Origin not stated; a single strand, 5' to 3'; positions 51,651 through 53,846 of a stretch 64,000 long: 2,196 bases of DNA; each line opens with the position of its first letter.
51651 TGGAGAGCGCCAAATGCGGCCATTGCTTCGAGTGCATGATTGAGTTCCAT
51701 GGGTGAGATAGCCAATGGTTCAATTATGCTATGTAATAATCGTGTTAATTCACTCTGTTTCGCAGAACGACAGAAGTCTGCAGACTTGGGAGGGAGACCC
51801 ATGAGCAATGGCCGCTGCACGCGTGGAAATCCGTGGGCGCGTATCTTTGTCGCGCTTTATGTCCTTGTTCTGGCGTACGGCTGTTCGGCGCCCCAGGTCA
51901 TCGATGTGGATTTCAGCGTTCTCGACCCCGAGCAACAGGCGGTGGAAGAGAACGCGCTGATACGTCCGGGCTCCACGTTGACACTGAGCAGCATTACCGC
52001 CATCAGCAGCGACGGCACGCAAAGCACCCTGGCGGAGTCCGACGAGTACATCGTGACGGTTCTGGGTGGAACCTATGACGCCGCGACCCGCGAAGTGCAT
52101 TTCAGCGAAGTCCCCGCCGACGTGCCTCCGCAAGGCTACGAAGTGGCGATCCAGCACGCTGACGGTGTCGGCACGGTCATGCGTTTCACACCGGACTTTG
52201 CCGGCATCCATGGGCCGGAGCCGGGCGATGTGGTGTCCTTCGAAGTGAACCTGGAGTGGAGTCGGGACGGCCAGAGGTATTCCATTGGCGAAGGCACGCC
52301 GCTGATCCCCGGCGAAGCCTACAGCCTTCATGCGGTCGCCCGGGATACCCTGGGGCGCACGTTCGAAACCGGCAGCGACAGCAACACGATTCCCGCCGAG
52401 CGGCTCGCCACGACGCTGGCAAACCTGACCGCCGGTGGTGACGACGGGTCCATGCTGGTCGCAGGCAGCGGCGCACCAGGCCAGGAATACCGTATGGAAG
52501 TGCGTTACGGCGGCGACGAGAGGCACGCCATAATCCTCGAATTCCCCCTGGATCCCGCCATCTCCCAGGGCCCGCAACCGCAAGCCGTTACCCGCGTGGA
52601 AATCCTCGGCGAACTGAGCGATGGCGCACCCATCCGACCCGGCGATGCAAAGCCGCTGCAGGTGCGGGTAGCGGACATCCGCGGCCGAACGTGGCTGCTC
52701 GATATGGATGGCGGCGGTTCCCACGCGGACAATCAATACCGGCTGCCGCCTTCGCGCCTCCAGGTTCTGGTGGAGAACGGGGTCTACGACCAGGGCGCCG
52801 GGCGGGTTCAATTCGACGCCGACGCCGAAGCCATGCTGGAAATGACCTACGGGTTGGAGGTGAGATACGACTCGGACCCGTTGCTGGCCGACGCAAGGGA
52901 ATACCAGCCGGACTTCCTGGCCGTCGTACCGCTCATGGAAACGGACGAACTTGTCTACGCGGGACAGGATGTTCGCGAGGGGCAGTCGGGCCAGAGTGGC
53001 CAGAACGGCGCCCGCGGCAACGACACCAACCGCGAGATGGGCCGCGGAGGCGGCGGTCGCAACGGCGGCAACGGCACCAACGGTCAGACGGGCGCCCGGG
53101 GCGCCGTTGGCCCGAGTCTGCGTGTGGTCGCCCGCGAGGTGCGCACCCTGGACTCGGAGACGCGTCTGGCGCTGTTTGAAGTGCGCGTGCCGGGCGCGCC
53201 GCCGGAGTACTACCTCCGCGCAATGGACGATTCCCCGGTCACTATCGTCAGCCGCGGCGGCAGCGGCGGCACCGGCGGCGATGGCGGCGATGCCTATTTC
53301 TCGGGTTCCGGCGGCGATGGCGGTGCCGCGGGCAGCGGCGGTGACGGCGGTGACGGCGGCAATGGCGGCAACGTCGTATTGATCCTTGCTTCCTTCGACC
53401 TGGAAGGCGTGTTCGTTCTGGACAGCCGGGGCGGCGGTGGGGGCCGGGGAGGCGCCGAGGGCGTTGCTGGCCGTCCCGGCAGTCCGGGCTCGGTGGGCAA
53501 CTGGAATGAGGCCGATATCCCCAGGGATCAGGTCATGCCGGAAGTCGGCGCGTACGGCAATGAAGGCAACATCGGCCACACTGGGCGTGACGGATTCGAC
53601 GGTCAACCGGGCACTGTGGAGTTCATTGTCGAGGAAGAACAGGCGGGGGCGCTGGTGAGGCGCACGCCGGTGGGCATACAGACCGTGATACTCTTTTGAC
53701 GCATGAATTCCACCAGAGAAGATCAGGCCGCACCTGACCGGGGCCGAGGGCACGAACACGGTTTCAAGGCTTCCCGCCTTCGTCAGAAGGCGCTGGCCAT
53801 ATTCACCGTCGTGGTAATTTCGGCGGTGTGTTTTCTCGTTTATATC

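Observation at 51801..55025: Translationally coupled pair: lipoprotein with collagen-like/poly-Gly tail and a membrane-anchored helical-repeat protein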

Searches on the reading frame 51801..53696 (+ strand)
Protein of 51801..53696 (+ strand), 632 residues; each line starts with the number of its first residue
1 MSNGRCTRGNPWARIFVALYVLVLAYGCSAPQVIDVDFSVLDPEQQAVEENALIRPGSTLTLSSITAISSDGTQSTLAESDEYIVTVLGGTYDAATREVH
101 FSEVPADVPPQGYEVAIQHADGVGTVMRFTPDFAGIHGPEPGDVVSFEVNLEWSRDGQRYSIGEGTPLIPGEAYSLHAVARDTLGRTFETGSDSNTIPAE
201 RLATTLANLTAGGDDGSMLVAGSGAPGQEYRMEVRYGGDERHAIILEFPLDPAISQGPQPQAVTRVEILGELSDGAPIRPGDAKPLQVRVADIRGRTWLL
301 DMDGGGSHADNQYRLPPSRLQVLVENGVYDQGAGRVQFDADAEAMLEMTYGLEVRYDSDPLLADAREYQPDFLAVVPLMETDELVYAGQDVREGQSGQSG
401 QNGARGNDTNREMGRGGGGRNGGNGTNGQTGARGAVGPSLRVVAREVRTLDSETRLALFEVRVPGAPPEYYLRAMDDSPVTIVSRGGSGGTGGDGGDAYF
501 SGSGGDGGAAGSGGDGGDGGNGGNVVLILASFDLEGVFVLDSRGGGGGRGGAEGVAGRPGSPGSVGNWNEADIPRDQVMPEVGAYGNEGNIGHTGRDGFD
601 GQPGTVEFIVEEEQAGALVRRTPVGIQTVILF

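Call 6: search_protein_families(library=pfam, proteins=[window:51801-53696:+], max_evalue=1)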
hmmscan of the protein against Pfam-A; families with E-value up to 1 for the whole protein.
window:51801-53696:+ (632 aa): 1 family
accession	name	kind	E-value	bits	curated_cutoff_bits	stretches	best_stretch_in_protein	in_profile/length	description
PF21722.4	Gly_rich_2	-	0.013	16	24.3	1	386-436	163-221/226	Glycine-rich domain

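Call 7: search_protein_families(library=ncbifam, proteins=[window:51801-53696:+], max_evalue=1)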
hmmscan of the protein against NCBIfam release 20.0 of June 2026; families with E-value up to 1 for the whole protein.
window:51801-53696:+ (632 aa): 0 families

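Call 8: find_homologous_proteins(query=window:51801-53696:+)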
Query window:51801-53696:+ (632 aa): 59 proteins with E <= 0.001 among 8000 candidates.
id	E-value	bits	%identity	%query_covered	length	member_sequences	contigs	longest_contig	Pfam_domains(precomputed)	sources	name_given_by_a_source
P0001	0.0e+0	1402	100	100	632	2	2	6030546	-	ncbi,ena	-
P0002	0.0e+0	1132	82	100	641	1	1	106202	-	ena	-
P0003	0.0e+0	1100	80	100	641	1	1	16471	-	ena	-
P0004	0.0e+0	1018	74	100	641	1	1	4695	-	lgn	-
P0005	6.0e-293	991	73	99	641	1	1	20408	-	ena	-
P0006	1.3e-282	957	76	91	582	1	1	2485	-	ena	-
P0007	3.2e-245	834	62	98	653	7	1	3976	-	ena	-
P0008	1.3e-242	825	62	100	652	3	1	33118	-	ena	-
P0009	2.5e-239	814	62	96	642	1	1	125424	-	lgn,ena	-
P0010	1.8e-237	808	60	99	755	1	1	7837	-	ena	-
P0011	3.5e-237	807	60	99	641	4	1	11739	-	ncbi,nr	ncbi:MAG: hypothetical protein OXP11_17900 [Gammaproteobacteria bacterium]|nr:hypothetical protein [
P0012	6.5e-235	800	59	98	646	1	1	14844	-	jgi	-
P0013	3.8e-223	761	75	75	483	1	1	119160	-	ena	-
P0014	1.5e-212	726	79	68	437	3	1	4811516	-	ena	-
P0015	7.3e-205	700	54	98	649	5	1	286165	-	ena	-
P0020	5.7e-185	635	52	97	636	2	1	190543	-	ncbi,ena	-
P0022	1.9e-184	633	52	96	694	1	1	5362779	-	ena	-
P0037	1.8e-175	603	49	98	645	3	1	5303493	-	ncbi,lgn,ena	-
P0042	2.4e-169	583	50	96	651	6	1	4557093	-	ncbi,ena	-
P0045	1.8e-159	550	46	97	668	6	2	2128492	-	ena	-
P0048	2.6e-137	477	42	97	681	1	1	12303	-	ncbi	-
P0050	3.5e-131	457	43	97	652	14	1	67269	-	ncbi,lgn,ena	-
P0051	5.0e-126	440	40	98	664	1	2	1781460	-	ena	-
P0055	1.4e-86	310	41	69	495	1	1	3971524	-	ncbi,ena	-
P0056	6.5e-65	238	29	72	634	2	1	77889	-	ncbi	-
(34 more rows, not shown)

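Call 10: find_encoding_contigs(protein=P0001, flank=8000, max_places=3)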
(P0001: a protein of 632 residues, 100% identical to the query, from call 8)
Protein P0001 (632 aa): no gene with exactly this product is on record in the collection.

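Call 11: find_encoding_contigs(protein=P0037, flank=8000, max_places=3)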
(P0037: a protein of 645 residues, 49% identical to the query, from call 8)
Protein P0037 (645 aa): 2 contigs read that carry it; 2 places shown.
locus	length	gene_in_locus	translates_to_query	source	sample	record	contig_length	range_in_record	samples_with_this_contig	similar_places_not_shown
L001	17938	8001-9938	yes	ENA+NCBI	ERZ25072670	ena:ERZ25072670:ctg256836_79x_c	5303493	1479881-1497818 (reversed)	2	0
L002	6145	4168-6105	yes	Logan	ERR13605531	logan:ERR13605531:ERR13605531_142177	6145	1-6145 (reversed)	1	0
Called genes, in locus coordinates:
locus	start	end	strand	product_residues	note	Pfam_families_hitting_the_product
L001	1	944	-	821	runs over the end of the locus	PF07715:Plug, PF00593:TonB_dep_Rec_b-barrel, PF14905:OMP_b-brl_3 (faint)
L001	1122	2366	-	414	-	PF13187:Fer4_9 (faint), PF00037:Fer4 (faint), PF12837:Fer4_6 (faint), PF12838:Fer4_7, PF13183:Fer4_8, PF13484:Fer4_16 (weak), PF13534:Fer4_17, PF02754:CCG, +1 more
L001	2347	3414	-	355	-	PF01565:FAD_binding_4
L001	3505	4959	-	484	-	PF01565:FAD_binding_4, PF02913:FAD-oxidase_C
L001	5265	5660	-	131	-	PF00903:Glyoxalase, PF13669:Glyoxalase_4, PF22677:Ble-like_N (weak), PF18029:Glyoxalase_6 (weak)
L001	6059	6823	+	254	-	PF01618:MotA_ExbB (weak)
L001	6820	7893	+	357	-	PF00092:VWA, PF13519:VWA_2, PF13768:VWA_3 (weak), PF25106:VWA_4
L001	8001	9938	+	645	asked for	-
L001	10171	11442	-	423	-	PF00515:TPR_1 (faint), PF13414:TPR_11 (faint), PF14559:TPR_19 (faint)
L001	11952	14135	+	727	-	PF07715:Plug, PF00593:TonB_dep_Rec_b-barrel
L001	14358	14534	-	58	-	-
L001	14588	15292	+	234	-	PF00593:TonB_dep_Rec_b-barrel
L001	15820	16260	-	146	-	PF12973:Cupin_7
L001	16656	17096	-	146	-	PF12973:Cupin_7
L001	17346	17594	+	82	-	-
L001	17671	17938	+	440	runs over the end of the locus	PF01979:Amidohydro_1, PF07969:Amidohydro_3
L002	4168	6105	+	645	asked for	-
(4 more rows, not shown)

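Call 12: find_related_loci(query=window:51801-53696:+, collection=genome_contigs, flank=10000)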
Query window:51801-53696:+ (632 aa) in genome_contigs; peptide patterns used: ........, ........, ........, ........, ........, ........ (x = any residue, [..] = any of these).
69 stretches matched a pattern, but none encodes a relative of the query by tblastn (E <= 1e-3).

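Call 14: find_related_loci(query=A1, collection=genome_contigs, flank=10000)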
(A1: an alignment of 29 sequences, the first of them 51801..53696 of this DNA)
Query A1 (632 aa) in genome_contigs; peptide patterns used: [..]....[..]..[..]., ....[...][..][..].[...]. (x = any residue, [..] = any of these).
600 stretches matched a pattern, but none encodes a relative of the query by tblastn (E <= 1e-3).

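Call 15: find_encoding_contigs(protein=P0002, flank=10000, max_places=2)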
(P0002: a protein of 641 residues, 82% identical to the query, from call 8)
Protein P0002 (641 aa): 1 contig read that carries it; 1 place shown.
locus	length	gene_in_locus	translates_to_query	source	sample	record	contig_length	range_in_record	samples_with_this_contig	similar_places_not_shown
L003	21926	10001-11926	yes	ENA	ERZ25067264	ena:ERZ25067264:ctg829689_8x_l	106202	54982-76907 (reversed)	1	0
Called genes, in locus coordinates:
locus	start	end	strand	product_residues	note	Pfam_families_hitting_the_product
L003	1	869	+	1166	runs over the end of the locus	PF03160:Calx-beta, PF05345:He_PIG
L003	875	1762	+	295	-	-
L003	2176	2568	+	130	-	-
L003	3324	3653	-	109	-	-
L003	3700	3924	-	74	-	-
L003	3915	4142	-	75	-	-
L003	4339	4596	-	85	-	-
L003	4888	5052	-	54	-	-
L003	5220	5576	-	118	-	PF04513:Baculo_PEP_C (weak)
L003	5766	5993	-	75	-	-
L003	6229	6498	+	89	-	-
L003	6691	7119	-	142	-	PF15970:HicB-like_2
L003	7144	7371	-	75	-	-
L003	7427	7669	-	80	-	-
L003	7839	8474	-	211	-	-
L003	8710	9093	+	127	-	-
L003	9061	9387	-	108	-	PF13808:DDE_Tnp_1_assoc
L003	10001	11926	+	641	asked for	-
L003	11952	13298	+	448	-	PF07719:TPR_2 (faint), PF13428:TPR_14 (faint), PF14559:TPR_19 (faint)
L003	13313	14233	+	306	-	PF01618:MotA_ExbB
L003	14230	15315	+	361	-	PF00092:VWA, PF13519:VWA_2, PF25106:VWA_4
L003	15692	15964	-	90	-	-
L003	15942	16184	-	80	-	-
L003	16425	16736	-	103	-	PF04513:Baculo_PEP_C (faint), PF01442:Apolipoprotein (weak), PF12277:DUF3618 (faint)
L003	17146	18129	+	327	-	PF20432:Xre-like-HTH, PF08808:RES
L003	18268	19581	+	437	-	-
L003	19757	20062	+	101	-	PF02604:PhdYeFM_antitox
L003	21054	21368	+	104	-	-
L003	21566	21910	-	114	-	PF04513:Baculo_PEP_C (weak), PF01442:Apolipoprotein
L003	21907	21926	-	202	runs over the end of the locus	-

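Call 16: find_encoding_contigs(protein=P0042, flank=10000, max_places=2)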
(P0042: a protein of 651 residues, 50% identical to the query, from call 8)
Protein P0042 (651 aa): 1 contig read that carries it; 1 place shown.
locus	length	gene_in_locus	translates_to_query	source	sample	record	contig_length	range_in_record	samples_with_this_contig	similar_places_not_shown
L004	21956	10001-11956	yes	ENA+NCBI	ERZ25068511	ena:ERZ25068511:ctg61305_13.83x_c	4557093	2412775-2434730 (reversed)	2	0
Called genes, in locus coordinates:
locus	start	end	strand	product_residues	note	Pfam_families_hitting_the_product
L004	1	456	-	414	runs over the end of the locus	PF00909:Ammonium_transp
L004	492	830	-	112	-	PF00543:P-II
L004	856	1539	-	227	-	PF09694:Gcw_chp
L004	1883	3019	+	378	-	-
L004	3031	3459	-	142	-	PF13442:Cytochrome_CBB3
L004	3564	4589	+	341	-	PF04909:Amidohydro_2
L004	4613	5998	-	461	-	PF00324:AA_permease, PF13520:AA_permease_2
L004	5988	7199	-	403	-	PF02515:CoA_transf_3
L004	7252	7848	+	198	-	-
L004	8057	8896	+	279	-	PF01618:MotA_ExbB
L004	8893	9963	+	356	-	PF00092:VWA, PF13519:VWA_2 (weak), PF25106:VWA_4 (weak)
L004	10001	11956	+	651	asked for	-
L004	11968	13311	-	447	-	-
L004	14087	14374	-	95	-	PF21716:dnstrm_HI1420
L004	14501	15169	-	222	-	PF00849:PseudoU_synth_2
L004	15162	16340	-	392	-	-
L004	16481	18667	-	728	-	PF00141:peroxidase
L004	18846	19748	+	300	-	PF00126:HTH_1, PF03466:LysR_substrate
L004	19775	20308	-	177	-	PF07681:DoxX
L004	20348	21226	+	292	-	-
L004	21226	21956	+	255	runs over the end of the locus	PF00675:Peptidase_M16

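Call 17: find_encoding_contigs(protein=P0056, flank=10000, max_places=2)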
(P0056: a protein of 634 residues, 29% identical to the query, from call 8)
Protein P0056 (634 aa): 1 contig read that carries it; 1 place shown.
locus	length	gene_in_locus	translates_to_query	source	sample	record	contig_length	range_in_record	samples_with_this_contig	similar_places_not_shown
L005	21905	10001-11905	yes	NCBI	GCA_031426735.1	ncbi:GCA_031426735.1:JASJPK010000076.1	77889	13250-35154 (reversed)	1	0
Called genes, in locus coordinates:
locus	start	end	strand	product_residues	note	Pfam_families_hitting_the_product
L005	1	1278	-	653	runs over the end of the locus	PF01578:Cytochrom_C_asm, PF16327:CcmF_C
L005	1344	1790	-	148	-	PF03100:CcmE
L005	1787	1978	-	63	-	PF04995:CcmD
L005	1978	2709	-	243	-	PF01578:Cytochrom_C_asm, PF27518:CcmC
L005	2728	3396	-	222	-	PF03379:CcmB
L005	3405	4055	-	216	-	PF00005:ABC_tran, PF13304:AAA_21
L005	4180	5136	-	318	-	-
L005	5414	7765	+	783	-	PF13432:TPR_16 (faint), PF05048:NosD, PF07719:TPR_2 (faint), PF13428:TPR_14 (faint), PF13371:TPR_9 (weak)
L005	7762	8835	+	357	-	PF04773:FecR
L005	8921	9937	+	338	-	-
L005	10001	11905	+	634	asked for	-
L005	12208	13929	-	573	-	PF14537:Cytochrom_c3_2 (faint), PF02335:Cytochrom_C552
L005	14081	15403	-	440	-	PF01266:DAO (faint), PF07992:Pyr_redox_2, PF21706:FCSD_central, PF09242:FCSD-flav_bind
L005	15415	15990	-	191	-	PF00034:Cytochrom_C (faint), PF13442:Cytochrome_CBB3 (faint)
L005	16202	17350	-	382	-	PF00768:Peptidase_S11, PF13354:Beta-lactamase2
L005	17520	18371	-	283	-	PF01145:Band_7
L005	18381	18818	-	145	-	-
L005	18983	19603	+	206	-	PF13442:Cytochrome_CBB3 (weak), PF00034:Cytochrom_C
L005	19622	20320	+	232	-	PF00034:Cytochrom_C (weak), PF13442:Cytochrome_CBB3 (weak), PF00034:Cytochrom_C, PF13442:Cytochrome_CBB3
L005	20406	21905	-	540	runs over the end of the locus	PF00515:TPR_1 (faint), PF13181:TPR_8 (faint), PF13414:TPR_11 (faint), PF13431:TPR_17 (faint), PF07719:TPR_2 (faint), PF13371:TPR_9 (faint), PF13424:TPR_12 (faint)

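Call 23: list_cluster_members(proteins=[P0001, P0060, P0011, P0020, P0037, P0042, P0048, P0050, P0055, P0056])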
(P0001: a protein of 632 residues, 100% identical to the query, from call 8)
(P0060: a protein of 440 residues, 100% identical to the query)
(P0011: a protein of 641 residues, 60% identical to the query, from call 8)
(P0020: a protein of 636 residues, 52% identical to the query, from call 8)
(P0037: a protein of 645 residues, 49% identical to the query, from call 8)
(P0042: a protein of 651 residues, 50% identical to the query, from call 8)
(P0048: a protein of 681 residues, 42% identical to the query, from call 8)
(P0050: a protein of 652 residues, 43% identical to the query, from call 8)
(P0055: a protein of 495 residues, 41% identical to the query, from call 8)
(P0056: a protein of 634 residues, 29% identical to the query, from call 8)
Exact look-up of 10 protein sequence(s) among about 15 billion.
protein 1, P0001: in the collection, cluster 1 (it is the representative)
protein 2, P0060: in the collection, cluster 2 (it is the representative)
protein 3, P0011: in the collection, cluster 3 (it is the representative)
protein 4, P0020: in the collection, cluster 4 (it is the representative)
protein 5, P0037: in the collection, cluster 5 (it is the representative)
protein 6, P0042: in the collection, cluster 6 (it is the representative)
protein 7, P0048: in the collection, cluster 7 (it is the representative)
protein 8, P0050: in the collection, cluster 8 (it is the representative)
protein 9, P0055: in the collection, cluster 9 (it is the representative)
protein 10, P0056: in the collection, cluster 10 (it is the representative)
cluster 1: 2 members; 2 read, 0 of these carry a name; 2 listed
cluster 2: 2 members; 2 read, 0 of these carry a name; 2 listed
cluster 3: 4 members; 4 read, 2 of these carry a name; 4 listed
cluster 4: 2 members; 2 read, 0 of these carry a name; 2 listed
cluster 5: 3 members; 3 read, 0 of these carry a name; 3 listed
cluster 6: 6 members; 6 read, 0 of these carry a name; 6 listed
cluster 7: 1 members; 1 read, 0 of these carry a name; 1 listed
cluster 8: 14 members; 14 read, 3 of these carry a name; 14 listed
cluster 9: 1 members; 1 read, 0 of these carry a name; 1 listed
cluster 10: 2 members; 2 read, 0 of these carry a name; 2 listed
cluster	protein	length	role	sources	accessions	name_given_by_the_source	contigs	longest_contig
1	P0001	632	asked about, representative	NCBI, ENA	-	-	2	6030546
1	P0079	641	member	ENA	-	-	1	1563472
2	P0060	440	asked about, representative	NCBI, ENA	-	-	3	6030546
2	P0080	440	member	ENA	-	-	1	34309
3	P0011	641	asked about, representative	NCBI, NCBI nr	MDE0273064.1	MAG: hypothetical protein OXP11_17900 [Gammaproteobacteria bacterium] | hypothetical protein [Gammaproteobacteria bacterium]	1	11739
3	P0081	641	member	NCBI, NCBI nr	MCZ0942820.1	MAG: hypothetical protein OXJ53_07180 [Gammaproteobacteria bacterium] | hypothetical protein [Gammaproteobacteria bacterium]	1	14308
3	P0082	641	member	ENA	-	-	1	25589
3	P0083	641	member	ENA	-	-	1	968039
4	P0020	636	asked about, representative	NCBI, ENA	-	-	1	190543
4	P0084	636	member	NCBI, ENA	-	-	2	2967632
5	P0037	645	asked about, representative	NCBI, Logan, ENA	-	-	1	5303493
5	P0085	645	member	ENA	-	-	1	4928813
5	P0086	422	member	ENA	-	-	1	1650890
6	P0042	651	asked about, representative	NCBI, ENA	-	-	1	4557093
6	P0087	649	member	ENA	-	-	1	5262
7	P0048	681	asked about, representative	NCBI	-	-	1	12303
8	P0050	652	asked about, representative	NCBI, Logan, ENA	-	-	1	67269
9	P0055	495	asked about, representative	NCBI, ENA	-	-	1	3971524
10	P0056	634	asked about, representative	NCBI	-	-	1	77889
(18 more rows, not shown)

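Call 26: search_solved_structures(query=A2, max_evalue=1, show_alignments=2)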
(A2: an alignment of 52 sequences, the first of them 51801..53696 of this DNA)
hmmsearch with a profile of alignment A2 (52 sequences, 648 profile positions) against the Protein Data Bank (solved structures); distinct sequences matched with E-value up to 1: 9.
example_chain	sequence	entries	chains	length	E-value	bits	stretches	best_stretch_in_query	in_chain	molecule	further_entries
2l6h_A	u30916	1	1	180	0.012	17.1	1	495-535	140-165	Focal adhesion kinase 1, linker, Paxillin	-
5x83_A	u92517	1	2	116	0.016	16.7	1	490-512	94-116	Netrin receptor DCC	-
7xez_A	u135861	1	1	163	0.026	16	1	491-509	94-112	Histone acetyltransferase p300,NUT family member 1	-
2qg7_A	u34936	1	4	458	0.044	15.2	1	494-542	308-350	ethanolamine kinase Pv091845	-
6v8i_BN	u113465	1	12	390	0.18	13.2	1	380-424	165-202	Fiber Upper, gp68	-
9n7g_A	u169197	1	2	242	0.33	12.3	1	455-534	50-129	Protein S100-A7 FN3 chimera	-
2l6f_A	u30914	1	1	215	0.35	12.2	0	478-510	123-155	Focal adhesion kinase 1, linker1, Paxillin, linker2, Paxillin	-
6ehy_A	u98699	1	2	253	0.74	11.1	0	459-504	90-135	scFv antibody fragment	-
8bg4_A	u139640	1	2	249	0.79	11.1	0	467-512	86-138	pT1611 single-chain Fv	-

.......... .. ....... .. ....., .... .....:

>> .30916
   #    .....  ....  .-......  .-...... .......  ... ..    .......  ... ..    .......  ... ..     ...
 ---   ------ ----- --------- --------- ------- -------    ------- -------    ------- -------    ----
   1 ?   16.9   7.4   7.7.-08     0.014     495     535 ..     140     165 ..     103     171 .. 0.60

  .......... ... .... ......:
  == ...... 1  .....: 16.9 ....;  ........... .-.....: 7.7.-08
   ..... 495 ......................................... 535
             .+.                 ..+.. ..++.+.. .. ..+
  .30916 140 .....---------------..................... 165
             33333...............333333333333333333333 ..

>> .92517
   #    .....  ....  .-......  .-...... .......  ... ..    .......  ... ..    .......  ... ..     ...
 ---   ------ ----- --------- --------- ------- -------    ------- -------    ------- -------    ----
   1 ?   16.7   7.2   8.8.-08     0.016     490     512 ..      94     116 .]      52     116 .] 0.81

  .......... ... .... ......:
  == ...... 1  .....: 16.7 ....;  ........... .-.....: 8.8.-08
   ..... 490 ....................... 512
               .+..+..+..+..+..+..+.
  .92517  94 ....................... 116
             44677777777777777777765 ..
